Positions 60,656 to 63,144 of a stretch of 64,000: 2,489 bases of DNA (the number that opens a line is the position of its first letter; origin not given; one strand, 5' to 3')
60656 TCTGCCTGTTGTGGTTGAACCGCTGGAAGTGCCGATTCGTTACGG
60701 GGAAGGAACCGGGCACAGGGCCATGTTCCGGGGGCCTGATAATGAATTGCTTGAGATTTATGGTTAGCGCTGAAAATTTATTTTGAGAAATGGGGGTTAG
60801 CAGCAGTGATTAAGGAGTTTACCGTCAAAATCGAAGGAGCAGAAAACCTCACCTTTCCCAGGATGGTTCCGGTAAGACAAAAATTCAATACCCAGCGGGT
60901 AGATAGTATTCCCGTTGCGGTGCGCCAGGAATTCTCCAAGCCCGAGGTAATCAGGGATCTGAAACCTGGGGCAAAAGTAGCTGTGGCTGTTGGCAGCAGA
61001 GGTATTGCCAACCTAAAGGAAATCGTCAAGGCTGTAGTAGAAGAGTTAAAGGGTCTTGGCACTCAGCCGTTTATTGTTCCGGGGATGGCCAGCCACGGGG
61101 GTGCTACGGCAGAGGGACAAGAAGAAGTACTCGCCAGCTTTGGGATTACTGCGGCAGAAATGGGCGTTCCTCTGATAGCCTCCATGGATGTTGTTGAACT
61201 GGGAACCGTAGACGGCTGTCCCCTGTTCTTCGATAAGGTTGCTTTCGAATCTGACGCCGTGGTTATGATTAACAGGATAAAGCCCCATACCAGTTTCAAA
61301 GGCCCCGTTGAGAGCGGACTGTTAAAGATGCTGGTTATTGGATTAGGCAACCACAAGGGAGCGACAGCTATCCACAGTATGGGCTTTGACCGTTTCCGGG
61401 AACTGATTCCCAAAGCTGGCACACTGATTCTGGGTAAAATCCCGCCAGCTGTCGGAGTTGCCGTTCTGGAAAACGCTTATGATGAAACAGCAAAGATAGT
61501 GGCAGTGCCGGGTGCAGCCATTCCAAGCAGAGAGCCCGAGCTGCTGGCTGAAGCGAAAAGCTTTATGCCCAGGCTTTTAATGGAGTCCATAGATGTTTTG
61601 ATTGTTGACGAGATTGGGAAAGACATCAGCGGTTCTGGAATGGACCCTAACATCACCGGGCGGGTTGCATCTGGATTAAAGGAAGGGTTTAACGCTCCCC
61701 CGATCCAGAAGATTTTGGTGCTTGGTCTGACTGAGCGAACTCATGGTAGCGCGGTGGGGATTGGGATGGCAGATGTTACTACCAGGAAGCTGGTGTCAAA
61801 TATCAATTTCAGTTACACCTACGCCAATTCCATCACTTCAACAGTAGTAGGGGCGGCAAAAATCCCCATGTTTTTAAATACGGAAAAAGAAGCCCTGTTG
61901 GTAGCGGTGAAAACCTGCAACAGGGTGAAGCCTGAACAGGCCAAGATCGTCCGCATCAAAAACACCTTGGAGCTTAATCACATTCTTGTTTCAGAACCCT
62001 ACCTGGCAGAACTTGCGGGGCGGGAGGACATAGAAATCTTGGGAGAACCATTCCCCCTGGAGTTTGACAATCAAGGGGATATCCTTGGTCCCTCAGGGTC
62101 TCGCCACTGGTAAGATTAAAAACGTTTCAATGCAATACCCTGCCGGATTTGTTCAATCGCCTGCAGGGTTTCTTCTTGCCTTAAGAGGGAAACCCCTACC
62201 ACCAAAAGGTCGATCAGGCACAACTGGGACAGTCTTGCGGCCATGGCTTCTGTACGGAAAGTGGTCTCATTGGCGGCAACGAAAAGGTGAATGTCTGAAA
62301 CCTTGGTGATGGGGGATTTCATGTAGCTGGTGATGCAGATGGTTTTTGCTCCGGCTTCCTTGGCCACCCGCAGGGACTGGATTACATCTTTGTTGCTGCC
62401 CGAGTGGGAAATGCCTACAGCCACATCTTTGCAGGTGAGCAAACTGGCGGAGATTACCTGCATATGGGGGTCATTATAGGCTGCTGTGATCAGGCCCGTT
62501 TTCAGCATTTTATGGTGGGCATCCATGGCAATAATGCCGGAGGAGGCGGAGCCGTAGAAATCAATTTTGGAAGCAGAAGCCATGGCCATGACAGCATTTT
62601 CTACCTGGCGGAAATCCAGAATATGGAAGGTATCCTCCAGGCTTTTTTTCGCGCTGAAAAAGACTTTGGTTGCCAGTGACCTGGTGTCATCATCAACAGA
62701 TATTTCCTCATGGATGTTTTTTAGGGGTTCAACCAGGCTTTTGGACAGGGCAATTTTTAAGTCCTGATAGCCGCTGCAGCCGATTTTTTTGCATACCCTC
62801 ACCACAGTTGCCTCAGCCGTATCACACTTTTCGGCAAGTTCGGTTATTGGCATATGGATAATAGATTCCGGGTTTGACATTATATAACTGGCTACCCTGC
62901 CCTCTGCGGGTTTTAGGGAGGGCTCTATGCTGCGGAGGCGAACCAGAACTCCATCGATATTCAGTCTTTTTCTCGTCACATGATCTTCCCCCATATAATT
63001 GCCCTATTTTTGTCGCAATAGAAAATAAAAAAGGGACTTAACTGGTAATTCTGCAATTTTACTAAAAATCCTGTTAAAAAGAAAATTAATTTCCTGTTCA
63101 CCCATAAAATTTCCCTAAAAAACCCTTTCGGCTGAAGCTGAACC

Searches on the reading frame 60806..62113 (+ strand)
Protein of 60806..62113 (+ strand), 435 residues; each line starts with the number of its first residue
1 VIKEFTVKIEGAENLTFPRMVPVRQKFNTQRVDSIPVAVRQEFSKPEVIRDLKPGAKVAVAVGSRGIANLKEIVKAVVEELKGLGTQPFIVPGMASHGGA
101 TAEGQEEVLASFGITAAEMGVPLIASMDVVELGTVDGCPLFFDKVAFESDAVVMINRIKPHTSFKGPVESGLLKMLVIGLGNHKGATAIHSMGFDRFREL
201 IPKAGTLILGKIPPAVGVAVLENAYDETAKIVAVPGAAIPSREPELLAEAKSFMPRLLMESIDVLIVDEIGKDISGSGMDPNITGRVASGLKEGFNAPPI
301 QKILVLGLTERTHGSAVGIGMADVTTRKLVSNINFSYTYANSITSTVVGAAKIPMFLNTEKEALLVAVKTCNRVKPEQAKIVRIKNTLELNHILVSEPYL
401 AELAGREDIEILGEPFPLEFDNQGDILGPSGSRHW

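Call 16: search_protein_families(library=pfam, proteins=[window:60806-62113:+])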
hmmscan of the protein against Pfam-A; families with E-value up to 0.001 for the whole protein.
window:60806-62113:+ (435 aa): 2 families
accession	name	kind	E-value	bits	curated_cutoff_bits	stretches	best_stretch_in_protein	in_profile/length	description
PF09861.14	Lar_N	-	7e-06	25.8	23.3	1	29-192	28-194/204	Lactate racemase N-terminal domain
PF04015.17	DUF362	-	0.00024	21.7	24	1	72-208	21-155/200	Domain of unknown function (DUF362)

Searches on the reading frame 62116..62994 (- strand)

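Call 37: search_protein_families(library=pfam, max_evalue=0.00001, proteins=[window:62116-62994:-])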
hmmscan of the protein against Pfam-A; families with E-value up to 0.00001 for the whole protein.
window:62116-62994:- (292 aa): 3 families
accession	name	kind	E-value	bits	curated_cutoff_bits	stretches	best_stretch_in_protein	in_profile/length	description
PF01418.23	HTH_6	-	1.9e-19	69.9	28.3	1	16-87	3-74/77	Helix-turn-helix domain, rpiR family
PF01380.27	SIS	-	1.6e-18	67.2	25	1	138-266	2-130/131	SIS domain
PF13580.11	SIS_2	-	5.1e-06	27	27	0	181-223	96-138/138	SIS domain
